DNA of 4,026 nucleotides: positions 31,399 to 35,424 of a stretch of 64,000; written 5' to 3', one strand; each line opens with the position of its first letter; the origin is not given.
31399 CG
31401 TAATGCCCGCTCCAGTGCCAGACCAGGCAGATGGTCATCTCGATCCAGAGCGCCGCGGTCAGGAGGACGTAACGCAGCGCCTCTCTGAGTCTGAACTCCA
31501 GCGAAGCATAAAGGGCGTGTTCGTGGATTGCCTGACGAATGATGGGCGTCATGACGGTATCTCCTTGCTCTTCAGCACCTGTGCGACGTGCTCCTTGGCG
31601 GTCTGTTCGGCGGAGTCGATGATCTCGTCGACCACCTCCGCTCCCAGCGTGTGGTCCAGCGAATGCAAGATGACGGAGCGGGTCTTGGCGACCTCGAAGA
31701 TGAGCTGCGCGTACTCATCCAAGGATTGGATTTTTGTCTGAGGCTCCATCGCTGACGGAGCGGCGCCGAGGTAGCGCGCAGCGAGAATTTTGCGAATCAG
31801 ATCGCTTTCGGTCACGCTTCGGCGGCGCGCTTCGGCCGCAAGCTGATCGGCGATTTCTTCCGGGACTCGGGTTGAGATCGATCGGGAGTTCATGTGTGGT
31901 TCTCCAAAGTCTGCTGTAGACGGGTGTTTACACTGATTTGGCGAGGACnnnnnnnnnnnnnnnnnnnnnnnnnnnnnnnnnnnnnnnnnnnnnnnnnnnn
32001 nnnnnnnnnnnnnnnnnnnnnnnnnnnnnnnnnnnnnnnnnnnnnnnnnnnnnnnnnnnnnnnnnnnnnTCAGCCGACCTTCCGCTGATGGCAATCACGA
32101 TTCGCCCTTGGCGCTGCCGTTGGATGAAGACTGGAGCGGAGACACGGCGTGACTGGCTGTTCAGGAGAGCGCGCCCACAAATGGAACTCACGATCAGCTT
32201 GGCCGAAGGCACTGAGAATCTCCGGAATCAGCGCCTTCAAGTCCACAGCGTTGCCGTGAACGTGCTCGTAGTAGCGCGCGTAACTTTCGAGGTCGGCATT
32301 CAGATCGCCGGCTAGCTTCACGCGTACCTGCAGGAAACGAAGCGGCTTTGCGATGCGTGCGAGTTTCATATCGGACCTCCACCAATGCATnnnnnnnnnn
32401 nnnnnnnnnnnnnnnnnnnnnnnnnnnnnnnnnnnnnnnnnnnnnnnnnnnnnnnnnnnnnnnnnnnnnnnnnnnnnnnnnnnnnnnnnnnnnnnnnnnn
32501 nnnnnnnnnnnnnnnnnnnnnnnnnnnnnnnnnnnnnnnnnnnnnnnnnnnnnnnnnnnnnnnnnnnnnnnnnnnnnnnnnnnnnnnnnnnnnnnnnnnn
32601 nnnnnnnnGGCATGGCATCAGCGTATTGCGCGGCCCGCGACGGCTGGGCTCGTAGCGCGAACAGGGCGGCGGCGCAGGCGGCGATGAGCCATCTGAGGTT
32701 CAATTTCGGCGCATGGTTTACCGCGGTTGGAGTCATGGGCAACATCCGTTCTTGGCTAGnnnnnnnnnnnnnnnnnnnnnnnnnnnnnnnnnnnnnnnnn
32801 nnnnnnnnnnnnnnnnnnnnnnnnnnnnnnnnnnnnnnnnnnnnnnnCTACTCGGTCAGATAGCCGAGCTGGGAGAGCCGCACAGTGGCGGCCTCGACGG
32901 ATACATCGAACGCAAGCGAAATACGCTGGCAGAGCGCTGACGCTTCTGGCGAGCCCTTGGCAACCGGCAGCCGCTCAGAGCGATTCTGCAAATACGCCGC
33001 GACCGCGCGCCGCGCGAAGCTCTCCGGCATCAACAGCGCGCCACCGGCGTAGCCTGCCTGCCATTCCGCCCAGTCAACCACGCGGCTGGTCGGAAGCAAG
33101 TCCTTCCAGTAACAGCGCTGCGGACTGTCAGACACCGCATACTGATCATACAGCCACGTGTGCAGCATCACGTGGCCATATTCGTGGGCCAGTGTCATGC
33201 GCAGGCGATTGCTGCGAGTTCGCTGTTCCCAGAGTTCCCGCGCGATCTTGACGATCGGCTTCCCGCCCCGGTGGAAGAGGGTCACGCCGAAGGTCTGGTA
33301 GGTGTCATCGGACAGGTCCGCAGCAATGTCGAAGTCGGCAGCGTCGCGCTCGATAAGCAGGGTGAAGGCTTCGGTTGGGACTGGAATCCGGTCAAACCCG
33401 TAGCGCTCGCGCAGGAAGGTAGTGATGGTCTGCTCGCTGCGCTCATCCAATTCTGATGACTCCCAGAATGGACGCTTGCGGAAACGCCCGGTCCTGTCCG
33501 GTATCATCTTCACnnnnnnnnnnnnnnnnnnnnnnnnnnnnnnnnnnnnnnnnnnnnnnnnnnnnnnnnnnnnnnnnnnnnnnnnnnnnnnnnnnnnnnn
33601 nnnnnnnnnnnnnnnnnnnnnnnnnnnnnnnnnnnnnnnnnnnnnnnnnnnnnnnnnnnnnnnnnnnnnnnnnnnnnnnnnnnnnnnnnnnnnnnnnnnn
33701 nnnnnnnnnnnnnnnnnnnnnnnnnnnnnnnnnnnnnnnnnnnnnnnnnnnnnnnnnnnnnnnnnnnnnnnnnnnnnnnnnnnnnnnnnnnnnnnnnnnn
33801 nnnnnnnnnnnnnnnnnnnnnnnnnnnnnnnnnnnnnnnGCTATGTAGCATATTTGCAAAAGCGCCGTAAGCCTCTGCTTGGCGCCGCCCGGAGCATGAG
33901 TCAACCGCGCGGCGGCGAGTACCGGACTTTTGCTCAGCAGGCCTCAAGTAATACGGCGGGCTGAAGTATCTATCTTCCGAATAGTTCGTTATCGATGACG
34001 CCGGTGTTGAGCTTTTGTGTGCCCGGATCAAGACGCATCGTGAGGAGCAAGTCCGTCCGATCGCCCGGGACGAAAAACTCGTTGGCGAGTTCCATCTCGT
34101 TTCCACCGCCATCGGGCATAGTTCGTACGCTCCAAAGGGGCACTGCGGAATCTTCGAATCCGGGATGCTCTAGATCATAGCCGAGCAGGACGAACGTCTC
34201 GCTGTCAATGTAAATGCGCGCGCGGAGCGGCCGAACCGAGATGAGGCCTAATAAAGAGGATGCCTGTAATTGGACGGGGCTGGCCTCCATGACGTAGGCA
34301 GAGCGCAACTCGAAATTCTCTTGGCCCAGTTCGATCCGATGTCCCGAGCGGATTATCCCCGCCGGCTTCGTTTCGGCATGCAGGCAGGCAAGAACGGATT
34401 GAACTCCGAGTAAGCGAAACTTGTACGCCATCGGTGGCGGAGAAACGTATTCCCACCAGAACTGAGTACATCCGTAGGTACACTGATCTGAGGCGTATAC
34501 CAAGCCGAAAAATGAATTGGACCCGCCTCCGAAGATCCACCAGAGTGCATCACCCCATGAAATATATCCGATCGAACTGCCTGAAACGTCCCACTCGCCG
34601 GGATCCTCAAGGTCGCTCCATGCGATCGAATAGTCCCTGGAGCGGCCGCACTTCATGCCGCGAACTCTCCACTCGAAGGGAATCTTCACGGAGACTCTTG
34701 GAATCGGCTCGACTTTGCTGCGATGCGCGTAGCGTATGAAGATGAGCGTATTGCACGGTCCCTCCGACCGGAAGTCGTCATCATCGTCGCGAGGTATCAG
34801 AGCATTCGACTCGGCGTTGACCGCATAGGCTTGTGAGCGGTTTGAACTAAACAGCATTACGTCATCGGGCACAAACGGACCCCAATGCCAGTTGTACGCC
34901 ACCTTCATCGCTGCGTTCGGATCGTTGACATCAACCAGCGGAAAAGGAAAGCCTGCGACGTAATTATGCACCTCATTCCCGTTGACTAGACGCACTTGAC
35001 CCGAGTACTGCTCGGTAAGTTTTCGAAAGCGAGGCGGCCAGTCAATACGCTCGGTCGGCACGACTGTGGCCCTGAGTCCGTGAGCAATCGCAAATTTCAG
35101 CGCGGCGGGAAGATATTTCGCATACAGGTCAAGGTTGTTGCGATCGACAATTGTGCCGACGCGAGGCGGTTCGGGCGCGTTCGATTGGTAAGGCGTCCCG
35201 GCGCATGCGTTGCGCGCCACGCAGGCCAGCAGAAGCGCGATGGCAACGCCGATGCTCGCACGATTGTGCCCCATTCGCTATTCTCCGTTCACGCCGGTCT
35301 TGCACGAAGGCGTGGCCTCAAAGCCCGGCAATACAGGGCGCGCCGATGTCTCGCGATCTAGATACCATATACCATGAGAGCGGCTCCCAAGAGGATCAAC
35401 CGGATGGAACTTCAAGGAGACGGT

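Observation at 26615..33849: One operator palindrome, GCTA-NN-TAGC, precedes all three backbone transcription units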

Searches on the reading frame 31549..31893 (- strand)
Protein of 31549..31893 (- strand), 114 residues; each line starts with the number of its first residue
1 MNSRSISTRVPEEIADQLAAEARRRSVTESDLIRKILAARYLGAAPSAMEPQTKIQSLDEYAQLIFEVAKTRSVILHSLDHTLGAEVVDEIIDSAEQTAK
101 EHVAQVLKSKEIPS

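Call 9: search_protein_families(library=pfam, proteins=[window:31549-31893:-], max_evalue=0.01)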
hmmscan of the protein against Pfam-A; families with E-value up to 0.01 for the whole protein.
window:31549-31893:- (114 aa): 2 families
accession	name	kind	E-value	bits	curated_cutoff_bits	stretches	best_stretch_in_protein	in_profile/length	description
PF12441.14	CopG_antitoxin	-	0.0086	17.3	28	0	3-39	42-78/79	CopG antitoxin of type II toxin-antitoxin system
PF01402.27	RHH_1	-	0.0095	16.3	20.5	1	6-41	2-37/39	Ribbon-helix-helix protein, copG family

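Call 48: search_protein_families(library=ncbifam, proteins=[window:31549-31893:-], max_evalue=0.01)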
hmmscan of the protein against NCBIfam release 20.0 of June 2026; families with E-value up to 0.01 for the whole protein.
window:31549-31893:- (114 aa): 1 family
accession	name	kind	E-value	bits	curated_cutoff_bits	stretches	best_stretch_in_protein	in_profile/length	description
NF047399.1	BrnA_antitoxin_add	equivalog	0.0016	18.6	60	1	3-40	32-69/70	type II toxin-antitoxin system BrnA family antitoxin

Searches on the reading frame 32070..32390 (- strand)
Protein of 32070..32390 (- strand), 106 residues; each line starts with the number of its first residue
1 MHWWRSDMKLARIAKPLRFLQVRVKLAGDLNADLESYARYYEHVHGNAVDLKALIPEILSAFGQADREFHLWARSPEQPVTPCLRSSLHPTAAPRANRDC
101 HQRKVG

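Call 9: search_protein_families(library=pfam, proteins=[window:32070-32390:-], max_evalue=0.01)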
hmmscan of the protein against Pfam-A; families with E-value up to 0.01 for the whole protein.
window:32070-32390:- (106 aa): 1 family
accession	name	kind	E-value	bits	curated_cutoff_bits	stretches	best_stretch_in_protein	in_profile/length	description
PF10038.14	DUF2274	-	3.3e-11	43.8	23.8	1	7-71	3-66/69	Protein of unknown function (DUF2274)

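Call 48: search_protein_families(library=ncbifam, proteins=[window:32070-32390:-], max_evalue=0.01)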
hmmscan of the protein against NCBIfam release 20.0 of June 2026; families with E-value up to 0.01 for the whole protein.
window:32070-32390:- (106 aa): 0 families

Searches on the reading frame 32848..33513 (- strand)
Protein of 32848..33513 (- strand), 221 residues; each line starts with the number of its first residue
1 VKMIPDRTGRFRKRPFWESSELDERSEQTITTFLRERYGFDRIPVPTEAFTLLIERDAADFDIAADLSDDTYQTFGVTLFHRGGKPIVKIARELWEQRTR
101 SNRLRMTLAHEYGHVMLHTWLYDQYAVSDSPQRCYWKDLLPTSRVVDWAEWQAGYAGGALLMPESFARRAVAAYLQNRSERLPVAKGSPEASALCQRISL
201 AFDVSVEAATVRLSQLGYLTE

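Call 9: search_protein_families(library=pfam, proteins=[window:32848-33513:-], max_evalue=0.01)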
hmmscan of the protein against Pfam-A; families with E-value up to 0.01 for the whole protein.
window:32848-33513:- (221 aa): 2 families
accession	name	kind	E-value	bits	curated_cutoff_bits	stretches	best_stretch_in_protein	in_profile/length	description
PF06114.19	Peptidase_M78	-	1.8e-05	25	22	1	99-214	37-123/123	IrrE N-terminal-like domain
PF10263.15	SprT-like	-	0.0011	19.3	25.6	1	59-119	17-76/108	SprT-like family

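Call 48: search_protein_families(library=ncbifam, proteins=[window:32848-33513:-], max_evalue=0.01)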
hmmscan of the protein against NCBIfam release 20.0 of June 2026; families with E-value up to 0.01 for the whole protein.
window:32848-33513:- (221 aa): 0 families

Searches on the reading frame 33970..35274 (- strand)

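Call 9: search_protein_families(library=pfam, proteins=[window:33970-35274:-], max_evalue=0.01)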
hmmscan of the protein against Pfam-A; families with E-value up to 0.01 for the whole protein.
window:33970-35274:- (434 aa): 1 family
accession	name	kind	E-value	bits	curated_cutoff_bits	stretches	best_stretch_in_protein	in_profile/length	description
PF07044.18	DUF1329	-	1.1e-09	38.5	23.1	1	43-131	2-89/368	Protein of unknown function (DUF1329)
